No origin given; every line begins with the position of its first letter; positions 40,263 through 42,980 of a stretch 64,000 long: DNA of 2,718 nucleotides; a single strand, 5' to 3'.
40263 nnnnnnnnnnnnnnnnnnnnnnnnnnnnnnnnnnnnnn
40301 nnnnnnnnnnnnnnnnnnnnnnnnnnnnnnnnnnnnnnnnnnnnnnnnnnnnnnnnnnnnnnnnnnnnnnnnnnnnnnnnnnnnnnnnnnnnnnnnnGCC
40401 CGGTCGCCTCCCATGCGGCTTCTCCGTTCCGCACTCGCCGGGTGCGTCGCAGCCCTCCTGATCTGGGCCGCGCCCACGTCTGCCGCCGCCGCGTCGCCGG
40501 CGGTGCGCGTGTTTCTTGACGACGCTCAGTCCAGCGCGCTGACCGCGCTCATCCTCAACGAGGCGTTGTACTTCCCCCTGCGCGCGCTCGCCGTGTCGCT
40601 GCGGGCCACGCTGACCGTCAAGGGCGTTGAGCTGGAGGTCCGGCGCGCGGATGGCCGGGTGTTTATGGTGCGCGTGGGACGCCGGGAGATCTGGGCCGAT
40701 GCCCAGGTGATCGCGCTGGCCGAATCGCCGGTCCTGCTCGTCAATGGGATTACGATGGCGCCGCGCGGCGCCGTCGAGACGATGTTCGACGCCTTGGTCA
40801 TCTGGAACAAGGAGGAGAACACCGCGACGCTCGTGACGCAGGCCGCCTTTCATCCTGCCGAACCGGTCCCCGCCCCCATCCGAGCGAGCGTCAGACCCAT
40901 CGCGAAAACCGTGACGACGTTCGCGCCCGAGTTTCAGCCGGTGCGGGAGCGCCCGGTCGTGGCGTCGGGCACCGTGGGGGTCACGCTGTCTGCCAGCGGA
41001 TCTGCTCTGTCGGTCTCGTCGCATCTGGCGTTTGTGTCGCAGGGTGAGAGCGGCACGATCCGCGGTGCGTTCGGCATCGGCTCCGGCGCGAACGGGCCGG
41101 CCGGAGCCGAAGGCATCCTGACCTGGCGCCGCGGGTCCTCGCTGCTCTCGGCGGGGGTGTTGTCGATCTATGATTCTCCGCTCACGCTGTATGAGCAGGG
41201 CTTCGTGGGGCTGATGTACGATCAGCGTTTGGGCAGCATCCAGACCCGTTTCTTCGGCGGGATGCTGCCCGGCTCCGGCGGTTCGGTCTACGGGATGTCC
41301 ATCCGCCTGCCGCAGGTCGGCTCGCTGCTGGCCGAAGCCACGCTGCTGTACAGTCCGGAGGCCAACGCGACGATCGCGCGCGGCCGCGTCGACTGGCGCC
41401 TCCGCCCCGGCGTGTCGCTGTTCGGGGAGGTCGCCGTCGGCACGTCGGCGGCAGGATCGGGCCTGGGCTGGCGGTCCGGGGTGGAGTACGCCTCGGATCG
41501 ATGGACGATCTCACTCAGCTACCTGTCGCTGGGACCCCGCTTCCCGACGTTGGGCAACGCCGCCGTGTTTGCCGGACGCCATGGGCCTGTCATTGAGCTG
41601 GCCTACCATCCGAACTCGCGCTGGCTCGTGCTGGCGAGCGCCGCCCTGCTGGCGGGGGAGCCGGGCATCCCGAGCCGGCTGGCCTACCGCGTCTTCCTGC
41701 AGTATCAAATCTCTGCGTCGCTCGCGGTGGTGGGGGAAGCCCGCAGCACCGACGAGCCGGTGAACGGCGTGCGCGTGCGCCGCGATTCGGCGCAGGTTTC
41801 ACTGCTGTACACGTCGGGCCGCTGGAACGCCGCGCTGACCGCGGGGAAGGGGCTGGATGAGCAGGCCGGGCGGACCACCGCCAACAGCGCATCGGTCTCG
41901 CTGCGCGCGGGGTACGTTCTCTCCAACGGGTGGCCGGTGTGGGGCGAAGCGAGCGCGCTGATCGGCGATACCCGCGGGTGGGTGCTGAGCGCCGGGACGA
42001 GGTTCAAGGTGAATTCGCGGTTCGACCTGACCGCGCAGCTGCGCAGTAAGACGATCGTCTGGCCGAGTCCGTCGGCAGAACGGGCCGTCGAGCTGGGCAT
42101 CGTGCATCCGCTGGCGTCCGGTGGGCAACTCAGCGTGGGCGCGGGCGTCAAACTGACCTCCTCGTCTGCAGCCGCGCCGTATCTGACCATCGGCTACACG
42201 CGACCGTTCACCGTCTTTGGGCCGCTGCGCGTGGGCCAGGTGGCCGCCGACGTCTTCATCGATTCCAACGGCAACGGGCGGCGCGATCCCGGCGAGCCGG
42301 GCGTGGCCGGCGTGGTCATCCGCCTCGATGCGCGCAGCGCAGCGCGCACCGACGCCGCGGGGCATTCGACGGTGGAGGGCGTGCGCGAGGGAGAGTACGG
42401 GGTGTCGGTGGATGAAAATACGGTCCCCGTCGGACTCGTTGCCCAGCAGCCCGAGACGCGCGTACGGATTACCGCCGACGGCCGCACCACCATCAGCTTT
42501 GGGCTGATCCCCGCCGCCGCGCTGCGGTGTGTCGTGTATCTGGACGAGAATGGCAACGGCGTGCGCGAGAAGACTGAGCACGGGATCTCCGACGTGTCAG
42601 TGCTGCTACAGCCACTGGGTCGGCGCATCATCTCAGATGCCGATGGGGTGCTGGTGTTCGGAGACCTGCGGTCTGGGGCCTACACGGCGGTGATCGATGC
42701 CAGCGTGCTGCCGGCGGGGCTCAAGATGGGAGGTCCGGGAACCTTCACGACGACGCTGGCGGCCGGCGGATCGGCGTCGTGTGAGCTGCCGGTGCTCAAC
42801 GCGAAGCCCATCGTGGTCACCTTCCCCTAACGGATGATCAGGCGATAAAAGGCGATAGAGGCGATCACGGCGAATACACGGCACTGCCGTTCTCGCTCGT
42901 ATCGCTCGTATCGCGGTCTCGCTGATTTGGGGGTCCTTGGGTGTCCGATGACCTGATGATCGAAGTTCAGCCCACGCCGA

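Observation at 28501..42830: Self-contained sigma-54 island: rpoN, NtrC-type activator, polytopic kinase and seven near-identical -24/-12 promoters wiring peptides, c-di-GMP modules and a surface-assembly operon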

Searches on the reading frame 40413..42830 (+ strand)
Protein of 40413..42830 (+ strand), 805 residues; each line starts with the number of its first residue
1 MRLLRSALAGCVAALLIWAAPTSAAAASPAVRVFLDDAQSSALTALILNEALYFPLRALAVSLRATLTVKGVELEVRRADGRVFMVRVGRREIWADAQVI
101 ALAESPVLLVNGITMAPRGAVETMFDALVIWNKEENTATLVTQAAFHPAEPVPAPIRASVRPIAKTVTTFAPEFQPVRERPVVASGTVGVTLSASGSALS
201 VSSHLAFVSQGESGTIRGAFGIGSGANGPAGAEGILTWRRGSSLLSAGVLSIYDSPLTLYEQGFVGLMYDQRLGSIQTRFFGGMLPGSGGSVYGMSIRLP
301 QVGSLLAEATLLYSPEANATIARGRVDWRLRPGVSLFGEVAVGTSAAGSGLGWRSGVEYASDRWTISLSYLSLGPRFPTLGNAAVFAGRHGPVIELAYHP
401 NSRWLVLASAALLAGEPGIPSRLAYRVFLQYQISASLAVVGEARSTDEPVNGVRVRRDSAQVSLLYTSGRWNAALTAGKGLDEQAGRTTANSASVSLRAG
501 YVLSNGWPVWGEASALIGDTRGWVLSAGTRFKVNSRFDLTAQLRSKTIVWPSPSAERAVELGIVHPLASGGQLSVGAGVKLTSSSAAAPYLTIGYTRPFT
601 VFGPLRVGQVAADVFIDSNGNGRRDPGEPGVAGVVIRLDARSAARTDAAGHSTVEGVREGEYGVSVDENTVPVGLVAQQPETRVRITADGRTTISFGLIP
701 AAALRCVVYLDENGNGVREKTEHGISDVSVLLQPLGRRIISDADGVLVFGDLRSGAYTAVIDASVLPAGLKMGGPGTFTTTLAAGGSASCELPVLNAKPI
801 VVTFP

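Call 4: search_protein_families(library=pfam, proteins=[window:40413-42830:+], max_evalue=0.01)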
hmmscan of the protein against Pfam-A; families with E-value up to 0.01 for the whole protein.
window:40413-42830:+ (805 aa): 4 families
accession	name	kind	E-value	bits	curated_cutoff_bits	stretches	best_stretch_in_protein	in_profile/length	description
PF17210.9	SdrD_B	-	5e-17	62.5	29.7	2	613-675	6-70/112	SdrD B-like domain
PF07833.16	Cu_amine_oxidN1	-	2.5e-08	34.3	24.2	1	44-139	12-107/108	Copper amine oxidase N-terminal domain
PF17802.7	SpaA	-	6.2e-05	23.5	23.1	0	642-693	34-84/91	Prealbumin-like fold domain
PF13620.12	CarboxypepD_reg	-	0.00071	20.3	32.3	0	717-763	6-56/82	Carboxypeptidase regulatory-like domain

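Call 47: find_homologous_proteins(query=window:40413-42830:+, max_evalue=0.001)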
Query window:40413-42830:+ (805 aa): 10 proteins with E <= 0.001 among 8000 candidates.
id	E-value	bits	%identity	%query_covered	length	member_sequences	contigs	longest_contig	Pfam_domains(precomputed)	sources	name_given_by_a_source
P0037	0.0e+0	1741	100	100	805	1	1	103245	PF17210.10,PF07833.17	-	-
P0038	0.0e+0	1316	74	100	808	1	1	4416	PF13620.13,PF17210.10,PF07833.17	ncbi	-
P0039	0.0e+0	1182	66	100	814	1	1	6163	PF13620.13,PF17210.10,PF07833.17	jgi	-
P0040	0.0e+0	1178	66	100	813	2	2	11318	PF17802.8,PF13620.13,PF17210.10,PF07833.17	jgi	jgi:hypothetical protein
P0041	0.0e+0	1159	65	100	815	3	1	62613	PF17210.10,PF07833.17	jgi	jgi:uncharacterized protein (DUF2141 family)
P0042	2.1e-214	732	67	63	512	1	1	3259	PF07833.17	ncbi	ncbi:MAG: hypothetical protein ACRDFT_00620, partial [bacterium]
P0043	5.1e-207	708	46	99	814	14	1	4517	PF17802.8,PF17210.10,PF07833.17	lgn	-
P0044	6.6e-185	635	43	97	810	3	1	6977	PF17210.10,PF07833.17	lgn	-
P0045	7.6e-159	548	41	98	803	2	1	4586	PF13620.13,PF17210.10,PF07833.17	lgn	-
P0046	3.3e-4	37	27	14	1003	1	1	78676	PF13620.13,PF17210.10,PF07833.17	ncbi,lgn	-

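Call 56: search_protein_families(library=ncbifam, proteins=[window:40413-42830:+], max_evalue=1)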
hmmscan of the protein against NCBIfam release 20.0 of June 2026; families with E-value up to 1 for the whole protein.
window:40413-42830:+ (805 aa): 3 families
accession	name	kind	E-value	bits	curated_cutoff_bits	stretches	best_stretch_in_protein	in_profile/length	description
NF012181.0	MSCRAMM_SdrD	exception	5.1e-06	24.2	2500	1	613-761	798-966/1379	MSCRAMM family adhesin SdrD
NF000535.3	MSCRAMM_SdrC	exception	7e-05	21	1700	1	613-778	502-685/963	MSCRAMM family adhesin SdrC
NF041335.1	surf_glcprot_Halo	equivalog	0.068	11.2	1100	1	611-687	67-140/862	ArtA-dependent S-layer glycoprotein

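Call 71: predict_structure(alignment_id=A2)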
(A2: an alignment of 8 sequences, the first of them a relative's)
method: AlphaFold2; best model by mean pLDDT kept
length: 805 residues; sequences in the alignment: 8
mean_pLDDT: 69.8   pTM: 0.41
mean pLDDT of the five models: 69.8, 67.5, 60.4, 55.6, 42.8
residues with pLDDT >= 90: 31; 70-90: 467; 50-70: 171; < 50: 136
segments of 3 or more residues with pLDDT < 50: 1-45, 126-179, 223-225, 227-232, 250-264, 286-289, 800-805
pLDDT, mean of each block of 10 residues (from residue 1): 30 30 23 22 44 64 65 73 77 70 69 67 51 30 26 28 31 47 69 59 69 67 46 60 59 39 54 66 56 72 77 73 83 85 78 87 86 76 66 86 83 82 85 87 82 80 86 88 81 88 78 86 85 68 83 78 64 68 65 67 70 86 83 86 83 81 87 84 82 87 89 76 84 87 88 88 81 80 85 74 36
secondary structure, 60 per line:
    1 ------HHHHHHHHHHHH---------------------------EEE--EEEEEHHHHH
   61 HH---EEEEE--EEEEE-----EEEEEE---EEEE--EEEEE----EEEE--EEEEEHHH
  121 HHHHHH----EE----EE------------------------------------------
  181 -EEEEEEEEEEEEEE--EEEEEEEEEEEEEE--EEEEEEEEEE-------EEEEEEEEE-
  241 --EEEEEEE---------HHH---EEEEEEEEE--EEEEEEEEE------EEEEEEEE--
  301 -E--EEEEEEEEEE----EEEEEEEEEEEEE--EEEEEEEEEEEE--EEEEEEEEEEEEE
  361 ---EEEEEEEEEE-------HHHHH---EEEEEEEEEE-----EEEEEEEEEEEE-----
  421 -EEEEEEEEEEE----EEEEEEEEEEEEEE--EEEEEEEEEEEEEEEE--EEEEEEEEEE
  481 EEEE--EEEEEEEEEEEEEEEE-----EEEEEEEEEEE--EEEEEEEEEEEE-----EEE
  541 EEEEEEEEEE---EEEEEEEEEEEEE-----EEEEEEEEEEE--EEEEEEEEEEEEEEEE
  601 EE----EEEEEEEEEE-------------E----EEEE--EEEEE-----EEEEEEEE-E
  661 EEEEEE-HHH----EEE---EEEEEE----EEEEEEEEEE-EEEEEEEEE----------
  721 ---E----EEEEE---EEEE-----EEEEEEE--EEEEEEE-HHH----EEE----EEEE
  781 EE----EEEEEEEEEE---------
elements in order (helices of 4 or more, strands of 3 or more residues): H7-18 E46-48 E51-55 H56-62 E66-70 E73-77 E83-88 E92-95 E98-102 E107-110 E113-117 H118-126 E182-195 E198-211 E214-223 E231-239 E243-249 E265-273 E276-284 E291-298 E305-314 E319-331 E334-345 E348-360 E364-373 H381-385 E389-398 E404-415 E422-432 E437-450 E453-468 E471-484 E487-502 E508-518 E521-532 E538-550 E554-566 E572-582 E585-602 E607-616 E635-638 E641-645 E651-658 E660-666 E675-677 E681-686 E691-700 E702-710 E729-733 E737-740 E746-752 E755-761 E770-772 E777-782 E787-796
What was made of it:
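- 40413..42830 (+): p805: usher-fold outer-membrane protein. It has an N-terminal Cu_amine_oxidN1 domain, a barrel of about 26 β-strands (aa 182–602), and two C-terminal SdrD_B-type β-sandwiches. AF2 pLDDT 70 (call 71).
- On Chaperone–usher pathway: usher: AF2 secondary structure (call 71). Only short, low-confidence strands and a loop at about aa 225–300 (call 71).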

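Call 74: fold_search(model_id=the predicted structure, library=pdb)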
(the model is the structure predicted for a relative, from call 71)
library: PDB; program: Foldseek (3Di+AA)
matches with E <= 10: 1091; with E <= 0.001: 315
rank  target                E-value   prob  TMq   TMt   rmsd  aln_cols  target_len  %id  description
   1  9fy9_D                6.9e-17  1.00  0.33  0.37  18.7       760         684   10  Cryo-EM structure of the type 1 chaperone-usher pilus FimD-tip complex (FimDHGFC) - Conformer 1 (released 2025-06-04)
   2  9fw9_D                1.8e-16  1.00  0.31  0.36  19.0       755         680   10  Cryo-EM structure of the type 1 pilus assembly platform as part of the FimA-bound chaperone-usher pilus complex (FimDH (released 2025-06-04)
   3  3rfz_B                4.4e-16  1.00  0.32  0.33  18.6       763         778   10  Crystal structure of the FimD usher bound to its cognate FimC:FimH substrate (released 2011-06-01)
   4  9bog_D                8.7e-16  1.00  0.33  0.34  18.4       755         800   11  Structural basis for adhesin secretion by the outer-membrane usher in type 1 pili (released 2024-10-09)
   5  3rfz_E                9.1e-16  1.00  0.32  0.33  18.9       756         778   10  Crystal structure of the FimD usher bound to its cognate FimC:FimH substrate (released 2011-06-01)
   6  9fxs_D                5.0e-15  1.00  0.30  0.36  19.4       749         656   10  Cryo-EM structure of the type 1 pilus complex including pilus rod and FimI-bound assembly platform after incorporation (released 2025-06-04)
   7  9fx8_D                6.0e-15  1.00  0.32  0.38  18.8       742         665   11  Cryo-EM structure of the FimI-bound type 1 pilus assembly platform complex - Local refinement (released 2025-06-04)
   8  9fxb_D                9.5e-15  1.00  0.29  0.35  19.7       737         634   11  Cryo-EM structure of the type 1 pilus assembly platform as part of the FimI-bound chaperone-usher pilus complex (FimDH (released 2025-06-04)
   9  7lhg_C                4.4e-14  1.00  0.30  0.30  22.8       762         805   12  Cryo-EM structure of E. coli P pilus tip assembly intermediate PapC-PapD-PapK-PapG in the first conformation (released 2021-08-11)
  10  6e14_D                4.4e-14  1.00  0.24  0.24  21.5       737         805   10  Handover mechanism of the growing pilus by the bacterial outer membrane usher FimD (released 2018-10-17)
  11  7lhh_C                4.6e-13  1.00  0.32  0.32  19.3       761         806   11  Cryo-EM structure of E. coli P pilus tip assembly intermediate PapC-PapD-PapK-PapG in the second conformation (released 2021-08-11)
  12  6cd2_C                2.3e-11  1.00  0.31  0.34  17.0       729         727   10  Crystal structure of the PapC usher bound to the chaperone-adhesin PapD-PapG (released 2018-10-03)
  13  2vqi_A                5.5e-10  1.00  0.29  0.44  10.3       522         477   11  Structure of the P pilus usher (PapC) translocation pore (released 2008-05-27)
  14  2vqi_B                2.0e-09  1.00  0.30  0.45  10.3       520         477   12  Structure of the P pilus usher (PapC) translocation pore (released 2008-05-27)
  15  3ohn_A                1.7e-08  1.00  0.34  0.53   9.2       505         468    8  Crystal structure of the FimD translocation domain (released 2011-06-01)
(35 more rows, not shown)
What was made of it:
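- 40413..42830 (+): Foldseek ranks 1–15 are all FimD/PapC, with E 6.9e-17 to 1.7e-8 (call 74).
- On Chaperone–usher pathway: usher: Foldseek ranks 1–15 are FimD/PapC, E down to 6.9e-17, about 750 aligned columns (call 74).
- Closest known: Chaperone–usher pili, especially the archaic. Same: The outer-membrane protein has the usher domain order and fold (calls 71, 74).
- usher fold (call 74);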

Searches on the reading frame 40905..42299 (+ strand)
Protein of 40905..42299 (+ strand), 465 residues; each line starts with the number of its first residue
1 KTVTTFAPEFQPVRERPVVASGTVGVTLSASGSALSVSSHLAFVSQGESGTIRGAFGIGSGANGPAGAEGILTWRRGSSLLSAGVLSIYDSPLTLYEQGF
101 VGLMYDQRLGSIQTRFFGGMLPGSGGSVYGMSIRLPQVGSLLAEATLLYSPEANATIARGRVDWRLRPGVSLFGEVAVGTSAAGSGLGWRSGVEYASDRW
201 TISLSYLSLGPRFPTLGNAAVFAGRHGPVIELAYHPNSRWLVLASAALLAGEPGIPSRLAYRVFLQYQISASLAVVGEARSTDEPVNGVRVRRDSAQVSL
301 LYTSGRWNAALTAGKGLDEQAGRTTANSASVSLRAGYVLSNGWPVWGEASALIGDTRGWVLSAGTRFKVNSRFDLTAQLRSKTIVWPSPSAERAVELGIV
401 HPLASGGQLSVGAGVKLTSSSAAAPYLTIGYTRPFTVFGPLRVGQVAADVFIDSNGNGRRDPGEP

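Call 41: search_protein_families(library=pfam, proteins=[window:40905-42299:+], max_evalue=5)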
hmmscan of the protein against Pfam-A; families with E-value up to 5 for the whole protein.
window:40905-42299:+ (465 aa): 1 family
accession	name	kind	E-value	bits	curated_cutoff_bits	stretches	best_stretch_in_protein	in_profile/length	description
PF10082.15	BBP2_2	-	0.047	13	23.7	0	154-180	173-199/378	Putative beta-barrel porin 2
